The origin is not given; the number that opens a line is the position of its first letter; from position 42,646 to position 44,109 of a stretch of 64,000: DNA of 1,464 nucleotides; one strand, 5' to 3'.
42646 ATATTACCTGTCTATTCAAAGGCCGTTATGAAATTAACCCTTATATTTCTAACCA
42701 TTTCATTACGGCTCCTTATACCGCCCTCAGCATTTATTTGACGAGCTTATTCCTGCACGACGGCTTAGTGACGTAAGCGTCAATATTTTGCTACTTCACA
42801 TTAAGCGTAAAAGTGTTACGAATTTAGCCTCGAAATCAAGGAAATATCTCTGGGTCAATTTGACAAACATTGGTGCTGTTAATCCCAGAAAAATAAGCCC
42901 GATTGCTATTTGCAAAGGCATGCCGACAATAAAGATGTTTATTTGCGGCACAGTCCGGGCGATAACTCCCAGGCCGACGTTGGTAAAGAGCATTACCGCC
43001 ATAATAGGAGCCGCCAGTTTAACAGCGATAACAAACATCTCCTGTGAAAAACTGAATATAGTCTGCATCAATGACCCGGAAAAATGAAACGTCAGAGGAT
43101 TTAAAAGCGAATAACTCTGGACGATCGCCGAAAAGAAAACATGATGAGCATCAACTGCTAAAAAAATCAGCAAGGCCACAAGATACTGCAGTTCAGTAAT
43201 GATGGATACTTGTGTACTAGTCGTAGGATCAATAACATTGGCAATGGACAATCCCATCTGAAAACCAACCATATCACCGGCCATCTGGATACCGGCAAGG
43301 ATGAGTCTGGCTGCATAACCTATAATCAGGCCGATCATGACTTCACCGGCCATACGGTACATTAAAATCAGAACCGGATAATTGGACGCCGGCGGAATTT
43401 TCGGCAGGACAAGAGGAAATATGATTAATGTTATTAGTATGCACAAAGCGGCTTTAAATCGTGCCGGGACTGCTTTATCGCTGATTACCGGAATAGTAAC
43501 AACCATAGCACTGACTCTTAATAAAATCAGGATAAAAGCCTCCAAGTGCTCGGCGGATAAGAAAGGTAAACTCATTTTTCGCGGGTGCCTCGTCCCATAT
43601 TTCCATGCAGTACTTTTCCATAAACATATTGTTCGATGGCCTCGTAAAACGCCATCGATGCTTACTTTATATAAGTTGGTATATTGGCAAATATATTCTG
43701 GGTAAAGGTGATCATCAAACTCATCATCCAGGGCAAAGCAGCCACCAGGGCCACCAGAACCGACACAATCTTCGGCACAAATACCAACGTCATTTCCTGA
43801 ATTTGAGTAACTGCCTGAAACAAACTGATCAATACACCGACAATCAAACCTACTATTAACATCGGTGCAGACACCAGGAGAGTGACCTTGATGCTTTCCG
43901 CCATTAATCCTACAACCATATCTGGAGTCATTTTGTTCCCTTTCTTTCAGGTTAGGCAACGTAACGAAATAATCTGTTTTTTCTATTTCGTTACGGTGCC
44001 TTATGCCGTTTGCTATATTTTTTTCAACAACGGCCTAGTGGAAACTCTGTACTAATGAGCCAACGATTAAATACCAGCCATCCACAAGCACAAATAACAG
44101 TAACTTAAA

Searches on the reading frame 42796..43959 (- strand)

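Call 59: search_protein_families(library=pfam, proteins=[window:42796-43959:-], max_evalue=0.00001)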
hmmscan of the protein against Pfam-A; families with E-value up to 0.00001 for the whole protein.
window:42796-43959:- (387 aa): 1 family
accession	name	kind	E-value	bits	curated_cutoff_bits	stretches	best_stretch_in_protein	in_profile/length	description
PF01311.25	Bac_export_1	-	1.6e-67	227.9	27.8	1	140-373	2-227/230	Bacterial export proteins, family 1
